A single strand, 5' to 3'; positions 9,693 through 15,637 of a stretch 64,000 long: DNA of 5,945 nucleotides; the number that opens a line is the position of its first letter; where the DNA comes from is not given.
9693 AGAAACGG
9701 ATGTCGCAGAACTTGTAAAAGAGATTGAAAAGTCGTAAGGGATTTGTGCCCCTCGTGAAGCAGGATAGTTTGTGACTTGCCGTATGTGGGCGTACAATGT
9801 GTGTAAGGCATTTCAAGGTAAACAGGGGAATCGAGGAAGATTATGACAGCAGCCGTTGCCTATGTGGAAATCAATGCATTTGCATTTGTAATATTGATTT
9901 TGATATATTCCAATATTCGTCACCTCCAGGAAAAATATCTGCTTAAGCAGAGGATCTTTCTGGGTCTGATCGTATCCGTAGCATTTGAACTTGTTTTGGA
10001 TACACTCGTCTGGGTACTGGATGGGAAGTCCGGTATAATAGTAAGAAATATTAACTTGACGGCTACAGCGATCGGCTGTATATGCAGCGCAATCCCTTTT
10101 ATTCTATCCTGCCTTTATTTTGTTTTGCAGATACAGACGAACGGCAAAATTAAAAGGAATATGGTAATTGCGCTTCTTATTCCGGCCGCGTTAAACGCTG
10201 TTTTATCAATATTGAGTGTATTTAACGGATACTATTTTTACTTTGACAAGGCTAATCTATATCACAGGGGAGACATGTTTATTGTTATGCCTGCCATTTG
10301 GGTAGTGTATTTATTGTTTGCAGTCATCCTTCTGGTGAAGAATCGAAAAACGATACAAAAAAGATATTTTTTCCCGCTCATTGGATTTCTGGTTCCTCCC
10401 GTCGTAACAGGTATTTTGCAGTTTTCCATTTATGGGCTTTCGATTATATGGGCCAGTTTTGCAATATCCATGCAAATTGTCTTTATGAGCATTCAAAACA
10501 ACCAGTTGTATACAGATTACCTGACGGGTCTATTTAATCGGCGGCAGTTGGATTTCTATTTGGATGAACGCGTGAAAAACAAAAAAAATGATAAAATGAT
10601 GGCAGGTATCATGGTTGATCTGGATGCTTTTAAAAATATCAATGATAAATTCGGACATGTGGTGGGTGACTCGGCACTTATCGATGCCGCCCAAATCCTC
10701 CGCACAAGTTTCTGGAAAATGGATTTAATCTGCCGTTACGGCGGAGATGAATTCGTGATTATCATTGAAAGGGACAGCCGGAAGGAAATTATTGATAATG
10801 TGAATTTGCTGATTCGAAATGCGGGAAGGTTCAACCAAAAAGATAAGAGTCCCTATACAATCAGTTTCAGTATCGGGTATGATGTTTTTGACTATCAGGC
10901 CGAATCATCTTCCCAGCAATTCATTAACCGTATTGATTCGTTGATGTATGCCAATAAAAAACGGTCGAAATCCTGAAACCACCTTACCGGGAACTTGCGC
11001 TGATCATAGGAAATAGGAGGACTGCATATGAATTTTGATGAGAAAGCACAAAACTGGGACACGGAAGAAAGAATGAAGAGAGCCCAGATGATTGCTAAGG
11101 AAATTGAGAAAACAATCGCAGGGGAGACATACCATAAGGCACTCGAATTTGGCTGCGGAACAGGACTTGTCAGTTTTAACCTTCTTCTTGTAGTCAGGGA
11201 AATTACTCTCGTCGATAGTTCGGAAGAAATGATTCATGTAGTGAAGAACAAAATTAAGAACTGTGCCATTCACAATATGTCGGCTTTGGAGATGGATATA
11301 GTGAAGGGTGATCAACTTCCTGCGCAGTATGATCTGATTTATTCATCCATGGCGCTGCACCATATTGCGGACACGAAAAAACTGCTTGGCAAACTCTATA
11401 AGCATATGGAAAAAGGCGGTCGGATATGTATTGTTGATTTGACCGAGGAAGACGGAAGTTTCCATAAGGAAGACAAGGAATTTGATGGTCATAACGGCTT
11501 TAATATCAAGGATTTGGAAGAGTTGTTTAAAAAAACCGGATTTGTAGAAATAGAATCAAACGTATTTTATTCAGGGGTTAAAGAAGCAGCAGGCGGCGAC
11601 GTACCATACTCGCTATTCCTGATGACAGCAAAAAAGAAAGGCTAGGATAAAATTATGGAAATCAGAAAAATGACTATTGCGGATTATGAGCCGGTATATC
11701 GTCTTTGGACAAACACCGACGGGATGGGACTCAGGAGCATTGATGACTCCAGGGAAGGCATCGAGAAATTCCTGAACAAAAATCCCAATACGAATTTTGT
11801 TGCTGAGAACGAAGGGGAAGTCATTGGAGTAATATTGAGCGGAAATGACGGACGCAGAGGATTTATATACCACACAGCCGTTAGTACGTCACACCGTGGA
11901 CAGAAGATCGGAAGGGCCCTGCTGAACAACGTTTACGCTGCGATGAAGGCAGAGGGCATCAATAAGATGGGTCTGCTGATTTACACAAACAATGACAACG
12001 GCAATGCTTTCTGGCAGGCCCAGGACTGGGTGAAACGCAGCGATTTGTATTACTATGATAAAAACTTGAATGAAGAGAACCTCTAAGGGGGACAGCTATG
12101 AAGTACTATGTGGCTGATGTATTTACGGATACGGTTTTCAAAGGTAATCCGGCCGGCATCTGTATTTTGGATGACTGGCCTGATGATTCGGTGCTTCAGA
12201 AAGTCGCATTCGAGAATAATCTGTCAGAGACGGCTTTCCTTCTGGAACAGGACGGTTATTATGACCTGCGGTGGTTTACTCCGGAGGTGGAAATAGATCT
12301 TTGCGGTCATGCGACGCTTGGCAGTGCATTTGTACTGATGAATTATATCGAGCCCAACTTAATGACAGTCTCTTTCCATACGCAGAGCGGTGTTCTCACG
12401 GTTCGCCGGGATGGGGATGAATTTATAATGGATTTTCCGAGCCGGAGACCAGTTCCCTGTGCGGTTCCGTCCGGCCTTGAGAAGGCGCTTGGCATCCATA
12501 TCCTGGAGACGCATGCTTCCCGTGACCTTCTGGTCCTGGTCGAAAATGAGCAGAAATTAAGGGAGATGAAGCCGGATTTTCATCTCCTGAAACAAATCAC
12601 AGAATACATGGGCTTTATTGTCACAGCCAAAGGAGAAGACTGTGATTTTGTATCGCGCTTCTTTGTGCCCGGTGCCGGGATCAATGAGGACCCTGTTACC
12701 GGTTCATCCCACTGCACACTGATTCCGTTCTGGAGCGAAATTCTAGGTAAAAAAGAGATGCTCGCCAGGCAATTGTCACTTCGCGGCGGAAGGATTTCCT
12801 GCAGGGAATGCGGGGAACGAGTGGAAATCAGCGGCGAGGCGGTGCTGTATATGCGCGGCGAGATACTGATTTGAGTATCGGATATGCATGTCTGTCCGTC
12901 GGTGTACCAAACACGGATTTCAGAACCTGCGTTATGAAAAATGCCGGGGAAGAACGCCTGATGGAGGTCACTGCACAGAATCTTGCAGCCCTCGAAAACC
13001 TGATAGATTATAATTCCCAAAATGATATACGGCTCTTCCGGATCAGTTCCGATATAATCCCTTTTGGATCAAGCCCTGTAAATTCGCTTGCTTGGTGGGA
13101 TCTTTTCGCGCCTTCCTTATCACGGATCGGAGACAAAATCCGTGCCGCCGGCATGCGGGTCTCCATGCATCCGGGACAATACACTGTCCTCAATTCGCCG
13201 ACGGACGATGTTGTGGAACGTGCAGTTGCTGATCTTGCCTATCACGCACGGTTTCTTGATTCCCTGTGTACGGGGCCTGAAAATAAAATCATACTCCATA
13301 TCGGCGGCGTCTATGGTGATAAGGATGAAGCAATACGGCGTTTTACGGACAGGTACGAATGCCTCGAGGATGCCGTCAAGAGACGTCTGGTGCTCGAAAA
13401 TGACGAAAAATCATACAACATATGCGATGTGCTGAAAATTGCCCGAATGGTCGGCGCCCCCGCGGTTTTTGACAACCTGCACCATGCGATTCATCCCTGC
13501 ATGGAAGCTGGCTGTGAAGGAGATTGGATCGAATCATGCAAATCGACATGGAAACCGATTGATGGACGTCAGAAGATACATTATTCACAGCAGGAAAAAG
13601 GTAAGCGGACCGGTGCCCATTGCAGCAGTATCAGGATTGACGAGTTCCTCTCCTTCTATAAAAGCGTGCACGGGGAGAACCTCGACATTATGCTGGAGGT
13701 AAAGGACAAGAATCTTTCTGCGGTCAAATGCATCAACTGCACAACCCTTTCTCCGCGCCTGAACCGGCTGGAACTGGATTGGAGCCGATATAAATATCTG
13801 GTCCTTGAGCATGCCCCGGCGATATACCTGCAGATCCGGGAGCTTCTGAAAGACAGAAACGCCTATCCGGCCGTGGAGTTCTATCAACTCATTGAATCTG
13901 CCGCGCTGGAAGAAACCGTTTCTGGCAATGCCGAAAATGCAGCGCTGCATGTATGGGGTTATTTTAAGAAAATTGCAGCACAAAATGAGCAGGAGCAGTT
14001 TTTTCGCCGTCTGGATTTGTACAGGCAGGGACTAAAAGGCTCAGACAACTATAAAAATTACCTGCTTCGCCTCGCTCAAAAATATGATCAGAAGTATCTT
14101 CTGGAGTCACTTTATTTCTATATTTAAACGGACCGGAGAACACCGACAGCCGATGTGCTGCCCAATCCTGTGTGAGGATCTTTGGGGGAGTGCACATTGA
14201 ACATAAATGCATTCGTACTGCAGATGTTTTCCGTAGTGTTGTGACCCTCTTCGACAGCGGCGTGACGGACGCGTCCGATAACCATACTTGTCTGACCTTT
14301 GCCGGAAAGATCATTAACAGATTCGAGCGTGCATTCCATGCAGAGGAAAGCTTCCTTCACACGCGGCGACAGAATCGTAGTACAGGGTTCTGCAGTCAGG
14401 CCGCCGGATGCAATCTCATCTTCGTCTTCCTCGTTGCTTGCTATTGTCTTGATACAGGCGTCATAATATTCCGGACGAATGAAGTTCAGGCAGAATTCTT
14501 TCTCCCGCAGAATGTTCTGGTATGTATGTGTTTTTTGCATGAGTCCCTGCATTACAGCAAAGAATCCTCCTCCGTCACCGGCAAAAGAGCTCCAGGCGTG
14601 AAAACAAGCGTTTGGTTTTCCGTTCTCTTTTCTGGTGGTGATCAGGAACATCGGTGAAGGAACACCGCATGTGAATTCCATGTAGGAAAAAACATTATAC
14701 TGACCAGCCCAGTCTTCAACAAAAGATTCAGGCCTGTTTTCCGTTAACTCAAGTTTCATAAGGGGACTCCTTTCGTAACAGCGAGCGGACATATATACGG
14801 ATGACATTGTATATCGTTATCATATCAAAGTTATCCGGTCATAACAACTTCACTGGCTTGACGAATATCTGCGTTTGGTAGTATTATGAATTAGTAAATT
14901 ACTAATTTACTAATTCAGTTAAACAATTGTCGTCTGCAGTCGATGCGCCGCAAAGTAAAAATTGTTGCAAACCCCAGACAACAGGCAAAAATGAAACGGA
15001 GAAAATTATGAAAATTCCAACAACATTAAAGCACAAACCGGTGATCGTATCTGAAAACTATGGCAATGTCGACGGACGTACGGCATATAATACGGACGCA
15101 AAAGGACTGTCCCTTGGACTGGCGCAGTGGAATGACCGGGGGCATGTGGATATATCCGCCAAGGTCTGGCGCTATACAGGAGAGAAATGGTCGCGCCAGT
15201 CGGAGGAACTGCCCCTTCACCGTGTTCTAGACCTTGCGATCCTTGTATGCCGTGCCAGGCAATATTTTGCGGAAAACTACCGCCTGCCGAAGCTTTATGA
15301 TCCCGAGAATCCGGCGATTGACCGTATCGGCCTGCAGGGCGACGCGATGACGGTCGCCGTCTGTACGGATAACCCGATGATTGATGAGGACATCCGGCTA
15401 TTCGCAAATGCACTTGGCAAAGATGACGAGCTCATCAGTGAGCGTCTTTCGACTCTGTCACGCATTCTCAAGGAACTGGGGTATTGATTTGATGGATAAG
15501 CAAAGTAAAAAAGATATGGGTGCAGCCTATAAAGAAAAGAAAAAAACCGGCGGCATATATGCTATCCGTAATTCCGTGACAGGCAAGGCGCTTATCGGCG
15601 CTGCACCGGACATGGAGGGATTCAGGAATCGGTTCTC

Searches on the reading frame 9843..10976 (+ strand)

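Call 56: search_protein_families(library=pfam, proteins=[window:9843-10976:+], max_evalue=0.001)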
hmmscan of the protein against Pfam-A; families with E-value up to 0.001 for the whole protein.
window:9843-10976:+ (377 aa): 1 family
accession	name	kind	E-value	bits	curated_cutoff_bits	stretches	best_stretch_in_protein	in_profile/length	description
PF00990.26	GGDEF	-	7.3e-35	120.6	23.8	1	223-375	2-158/161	Diguanylate cyclase, GGDEF domain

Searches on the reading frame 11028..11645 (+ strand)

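Call 56: search_protein_families(library=pfam, proteins=[window:11028-11645:+], max_evalue=0.001)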
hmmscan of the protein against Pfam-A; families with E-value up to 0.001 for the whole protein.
window:11028-11645:+ (205 aa): 12 families
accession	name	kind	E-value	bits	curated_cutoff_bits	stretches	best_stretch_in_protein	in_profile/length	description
PF13489.12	Methyltransf_23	-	6.9e-17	62.1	27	1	23-173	10-160/164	Methyltransferase domain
PF08242.18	Methyltransf_12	-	1.2e-16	61.7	30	1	39-133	1-98/98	Methyltransferase domain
PF13847.12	Methyltransf_31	-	2.4e-15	56.9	27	1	37-140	6-117/145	Methyltransferase domain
PF13649.12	Methyltransf_25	-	2.5e-15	57.3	27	1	39-131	2-97/97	Methyltransferase domain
PF08241.18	Methyltransf_11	-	3.1e-14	53.8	21.2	1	39-135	1-95/95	Methyltransferase domain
PF01209.24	Ubie_methyltran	-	1.9e-10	40.9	20.1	1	23-139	36-155/233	ubiE/COQ5 methyltransferase family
PF05175.20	MTS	-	1.1e-07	32.1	23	1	28-137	29-140/170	Methyltransferase small domain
PF03848.20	TehB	-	2.1e-07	31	20.4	1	35-137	31-134/193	Tellurite resistance protein TehB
PF01135.25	PCMT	-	5.3e-07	30.1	20.3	1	12-154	52-190/210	Protein-L-isoaspartate(D-aspartate) O-methyltransferase (PCMT)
PF05891.18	Methyltransf_PK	-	1.5e-06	28.4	27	1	28-171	49-193/218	AdoMet dependent proline di-methyltransferase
PF05401.17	NodS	-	2.3e-06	28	24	1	19-123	28-129/201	Nodulation protein S (NodS)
PF06080.18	DUF938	-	0.00088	19.5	27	0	21-147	13-149/202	Protein of unknown function (DUF938)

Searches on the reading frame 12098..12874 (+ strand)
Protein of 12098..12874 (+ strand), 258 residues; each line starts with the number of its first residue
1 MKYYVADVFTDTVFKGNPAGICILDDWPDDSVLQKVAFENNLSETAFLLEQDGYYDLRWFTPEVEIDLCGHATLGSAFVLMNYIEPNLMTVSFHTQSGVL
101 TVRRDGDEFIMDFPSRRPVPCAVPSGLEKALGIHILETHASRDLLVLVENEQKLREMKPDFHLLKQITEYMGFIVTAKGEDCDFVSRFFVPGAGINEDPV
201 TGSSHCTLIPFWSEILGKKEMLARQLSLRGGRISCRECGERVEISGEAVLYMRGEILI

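Call 56: search_protein_families(library=pfam, proteins=[window:12098-12874:+], max_evalue=0.001)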
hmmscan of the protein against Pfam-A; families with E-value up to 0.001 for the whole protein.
window:12098-12874:+ (258 aa): 1 family
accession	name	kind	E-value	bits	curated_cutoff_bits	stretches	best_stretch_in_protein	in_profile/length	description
PF02567.21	PhzC-PhzF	-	1.9e-53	182.3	27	1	7-254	2-281/281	Phenazine biosynthesis-like protein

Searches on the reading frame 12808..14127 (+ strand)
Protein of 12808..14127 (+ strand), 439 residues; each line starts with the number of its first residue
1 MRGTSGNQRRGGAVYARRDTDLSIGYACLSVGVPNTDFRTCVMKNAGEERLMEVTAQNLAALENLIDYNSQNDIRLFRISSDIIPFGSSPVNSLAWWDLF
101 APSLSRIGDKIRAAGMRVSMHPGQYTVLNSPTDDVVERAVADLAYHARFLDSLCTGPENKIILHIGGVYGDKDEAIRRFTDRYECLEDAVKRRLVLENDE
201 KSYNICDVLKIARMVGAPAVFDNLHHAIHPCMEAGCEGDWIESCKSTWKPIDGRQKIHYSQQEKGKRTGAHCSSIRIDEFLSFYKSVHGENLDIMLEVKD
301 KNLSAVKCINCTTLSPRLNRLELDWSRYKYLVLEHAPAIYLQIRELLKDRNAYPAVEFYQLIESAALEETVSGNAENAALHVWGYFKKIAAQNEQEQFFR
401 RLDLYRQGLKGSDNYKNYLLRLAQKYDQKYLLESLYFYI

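Call 30: search_protein_families(library=ncbifam, proteins=[window:12808-14127:+], max_evalue=0.01)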
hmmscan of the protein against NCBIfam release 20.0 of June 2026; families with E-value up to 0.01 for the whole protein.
window:12808-14127:+ (439 aa): 2 families
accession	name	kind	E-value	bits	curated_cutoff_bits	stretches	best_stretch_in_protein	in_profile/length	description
TIGR00629.1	uvde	equivalog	6.2e-57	193.4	124.45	1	36-305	23-303/312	UV DNA damage repair endonuclease UvsE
NF002640.0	PRK02308.1-4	equivalog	8.5e-39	133.3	456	1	46-287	40-279/308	UV DNA damage repair endonuclease UvsE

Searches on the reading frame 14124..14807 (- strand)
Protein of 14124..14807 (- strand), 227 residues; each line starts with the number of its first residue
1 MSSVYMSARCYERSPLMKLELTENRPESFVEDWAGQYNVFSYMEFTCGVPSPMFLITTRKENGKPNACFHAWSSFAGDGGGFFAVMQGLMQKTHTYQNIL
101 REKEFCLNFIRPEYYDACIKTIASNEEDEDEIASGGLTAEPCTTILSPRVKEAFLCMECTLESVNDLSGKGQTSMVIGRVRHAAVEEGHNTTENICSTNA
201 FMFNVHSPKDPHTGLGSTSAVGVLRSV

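Call 55: search_protein_families(library=pfam, proteins=[window:14124-14807:-], max_evalue=0.001)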
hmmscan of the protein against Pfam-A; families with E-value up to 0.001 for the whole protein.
window:14124-14807:- (227 aa): 1 family
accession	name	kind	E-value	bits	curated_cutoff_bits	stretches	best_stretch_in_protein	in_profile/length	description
PF01613.24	Flavin_Reduct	-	3.6e-14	53.6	27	1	49-191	4-139/153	Flavin reductase like domain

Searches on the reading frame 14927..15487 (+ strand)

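Call 55: search_protein_families(library=pfam, proteins=[window:14927-15487:+], max_evalue=0.001)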
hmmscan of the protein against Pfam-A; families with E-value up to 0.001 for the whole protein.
window:14927-15487:+ (186 aa): 1 family
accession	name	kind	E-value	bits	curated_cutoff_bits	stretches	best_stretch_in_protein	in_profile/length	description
PF20140.4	DUF6530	-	4.7e-85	283.8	23.7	1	28-186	1-159/159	Family of unknown function (DUF6530)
